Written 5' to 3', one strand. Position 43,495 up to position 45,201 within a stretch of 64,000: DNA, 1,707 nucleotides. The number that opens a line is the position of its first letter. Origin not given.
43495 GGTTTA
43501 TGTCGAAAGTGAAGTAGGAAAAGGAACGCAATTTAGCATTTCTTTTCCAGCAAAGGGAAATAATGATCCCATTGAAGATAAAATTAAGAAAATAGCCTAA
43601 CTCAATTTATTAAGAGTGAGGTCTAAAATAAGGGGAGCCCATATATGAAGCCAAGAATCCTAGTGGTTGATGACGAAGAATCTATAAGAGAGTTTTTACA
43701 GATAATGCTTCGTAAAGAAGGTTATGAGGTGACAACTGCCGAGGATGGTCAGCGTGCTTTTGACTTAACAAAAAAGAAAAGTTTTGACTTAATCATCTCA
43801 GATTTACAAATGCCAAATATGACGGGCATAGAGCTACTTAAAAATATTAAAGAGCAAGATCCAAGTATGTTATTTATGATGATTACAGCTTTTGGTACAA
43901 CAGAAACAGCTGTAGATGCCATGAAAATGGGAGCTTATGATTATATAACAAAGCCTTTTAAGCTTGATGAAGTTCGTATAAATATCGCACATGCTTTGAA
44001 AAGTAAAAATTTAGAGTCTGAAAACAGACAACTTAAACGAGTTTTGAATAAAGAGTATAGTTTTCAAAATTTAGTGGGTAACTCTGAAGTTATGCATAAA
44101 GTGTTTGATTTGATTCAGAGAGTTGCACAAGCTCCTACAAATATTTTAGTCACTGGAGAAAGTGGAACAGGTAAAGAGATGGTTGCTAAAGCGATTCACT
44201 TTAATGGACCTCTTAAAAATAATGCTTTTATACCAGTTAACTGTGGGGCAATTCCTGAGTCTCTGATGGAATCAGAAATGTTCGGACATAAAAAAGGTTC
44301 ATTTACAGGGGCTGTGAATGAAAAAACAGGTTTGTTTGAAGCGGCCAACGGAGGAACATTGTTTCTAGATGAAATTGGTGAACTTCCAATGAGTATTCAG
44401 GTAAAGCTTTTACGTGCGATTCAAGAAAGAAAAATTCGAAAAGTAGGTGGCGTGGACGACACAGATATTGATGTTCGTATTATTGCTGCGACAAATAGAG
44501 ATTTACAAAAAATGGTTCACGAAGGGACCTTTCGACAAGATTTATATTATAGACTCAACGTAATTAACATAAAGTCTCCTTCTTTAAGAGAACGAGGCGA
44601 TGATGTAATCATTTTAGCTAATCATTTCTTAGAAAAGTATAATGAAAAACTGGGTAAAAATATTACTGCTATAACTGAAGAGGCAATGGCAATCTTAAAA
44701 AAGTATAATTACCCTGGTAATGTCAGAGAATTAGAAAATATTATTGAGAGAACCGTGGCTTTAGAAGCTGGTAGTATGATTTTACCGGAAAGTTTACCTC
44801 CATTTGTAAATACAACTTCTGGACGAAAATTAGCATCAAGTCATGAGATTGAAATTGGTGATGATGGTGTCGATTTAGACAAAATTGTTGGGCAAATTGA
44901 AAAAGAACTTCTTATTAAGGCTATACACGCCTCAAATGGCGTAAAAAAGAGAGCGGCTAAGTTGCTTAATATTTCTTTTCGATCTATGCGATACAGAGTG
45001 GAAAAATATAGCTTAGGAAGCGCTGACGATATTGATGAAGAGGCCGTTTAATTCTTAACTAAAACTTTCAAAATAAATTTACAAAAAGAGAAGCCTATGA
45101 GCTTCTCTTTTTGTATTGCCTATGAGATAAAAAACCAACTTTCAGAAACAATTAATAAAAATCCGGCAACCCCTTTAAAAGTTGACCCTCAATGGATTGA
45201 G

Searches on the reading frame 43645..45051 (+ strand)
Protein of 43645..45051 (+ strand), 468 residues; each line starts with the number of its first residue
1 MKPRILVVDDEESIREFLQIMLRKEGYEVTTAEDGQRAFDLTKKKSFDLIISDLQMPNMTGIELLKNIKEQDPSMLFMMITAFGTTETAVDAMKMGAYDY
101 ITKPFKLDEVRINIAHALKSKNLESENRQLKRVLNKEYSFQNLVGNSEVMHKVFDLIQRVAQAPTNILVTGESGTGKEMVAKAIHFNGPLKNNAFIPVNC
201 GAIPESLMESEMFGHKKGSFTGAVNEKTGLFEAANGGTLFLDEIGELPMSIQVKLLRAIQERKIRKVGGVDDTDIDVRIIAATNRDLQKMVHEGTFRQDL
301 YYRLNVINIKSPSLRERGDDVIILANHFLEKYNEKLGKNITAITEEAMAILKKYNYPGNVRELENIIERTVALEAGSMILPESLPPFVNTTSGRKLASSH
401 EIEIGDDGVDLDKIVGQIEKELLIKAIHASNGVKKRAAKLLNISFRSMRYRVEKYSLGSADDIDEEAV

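Call 18: find_encoding_contigs(protein=window:43645-45051:+, flank=10000, max_places=10)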
Protein window:43645-45051:+ (468 aa): no gene with exactly this product is on record in the collection.

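Call 19: find_related_loci(query=window:43645-45051:+, collection=genome_contigs, flank=10000)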
Query window:43645-45051:+ (468 aa) in genome_contigs; peptide patterns used: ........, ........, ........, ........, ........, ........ (x = any residue, [..] = any of these).
600 stretches matched a pattern (row limit reached: there are more); 575 encode a relative of the query (tblastn E <= 1e-3); the best 80 are kept; 80 distinct loci.
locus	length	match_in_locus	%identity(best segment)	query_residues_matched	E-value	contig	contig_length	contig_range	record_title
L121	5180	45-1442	77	1-466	0e+0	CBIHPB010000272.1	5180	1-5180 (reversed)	MAG TPA_asm: uncultured Bdellovibrio sp. isolate SRR18156191_binner12_Refined_11 genome assembly, contig: ERZ27336852.36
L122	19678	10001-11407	78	1-467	0e+0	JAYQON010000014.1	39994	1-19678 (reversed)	MAG: Bdellovibrionales bacterium isolate SD3114_S44.metabat_sens.055 NODE_338_length_39994_cov_4.76719, whole genome sho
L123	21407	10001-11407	78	1-467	0e+0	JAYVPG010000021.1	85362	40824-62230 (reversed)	MAG: Pseudobdellovibrionaceae bacterium isolate GL72_DN_metabat_34 GL72_DN_metabat_34_20, whole genome shotgun sequence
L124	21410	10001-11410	77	1-467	0e+0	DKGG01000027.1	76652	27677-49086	MAG TPA_asm: Bdellovibrionaceae bacterium UBA6776 UBA6776_contig_3298, whole genome shotgun sequence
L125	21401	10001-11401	79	1-466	0e+0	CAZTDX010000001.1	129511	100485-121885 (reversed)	MAG TPA_asm: uncultured Pseudobdellovibrionaceae bacterium isolate SRP285395_co2_193 genome assembly, contig: NODE_140_l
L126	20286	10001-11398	78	1-466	0e+0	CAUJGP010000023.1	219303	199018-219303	MAG: Bdellovibrionota bacterium isolate KLAP115 genome assembly, contig: KLAP115_241733, whole genome shotgun sequence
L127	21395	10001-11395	77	1-465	0e+0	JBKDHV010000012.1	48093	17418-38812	MAG: Bdellovibrionales bacterium isolate samp_2117_concoct_690 samp_2117_69691, whole genome shotgun sequence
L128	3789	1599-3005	76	1-467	0e+0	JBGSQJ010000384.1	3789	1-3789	MAG: Bdellovibrionales bacterium isolate JTS-AC328 k141_1605417, whole genome shotgun sequence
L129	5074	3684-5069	77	1-462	0e+0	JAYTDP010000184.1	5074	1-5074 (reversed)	MAG: Bdellovibrionales bacterium isolate GFS_1750 GFS_1750_183, whole genome shotgun sequence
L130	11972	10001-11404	76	1-466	0e+0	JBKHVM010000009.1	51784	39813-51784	MAG: Bdellovibrionia bacterium isolate B_bin_15_permissive NODE_9_length_51784_cov_6.654960, whole genome shotgun sequen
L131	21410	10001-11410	77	1-467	0e+0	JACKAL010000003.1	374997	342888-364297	MAG: Bdellovibrionaceae bacterium isolate HK-STAS-BDEL-4 HK-STAS-BDEL-4_3, whole genome shotgun sequence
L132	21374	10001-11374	77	1-458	0e+0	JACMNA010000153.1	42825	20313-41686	MAG: Bdellovibrio sp. isolate LF-bin-127 FL-bin-127-contig-k141_2273062, whole genome shotgun sequence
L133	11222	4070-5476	75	1-467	0e+0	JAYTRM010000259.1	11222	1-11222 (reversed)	MAG: Bdellovibrionales bacterium isolate GFS_4791 GFS_4791_258, whole genome shotgun sequence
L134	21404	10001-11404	76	1-466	0e+0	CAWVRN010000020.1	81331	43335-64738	MAG TPA_asm: uncultured Bdellovibrio sp. isolate ERR3589585_binner123_56 genome assembly, contig: ERZ7462356.90, whole g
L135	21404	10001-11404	76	1-466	0e+0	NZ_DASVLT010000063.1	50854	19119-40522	MAG: Bdellovibrio sp. isolate SMAG_U3081 k141_372034, whole genome shotgun sequence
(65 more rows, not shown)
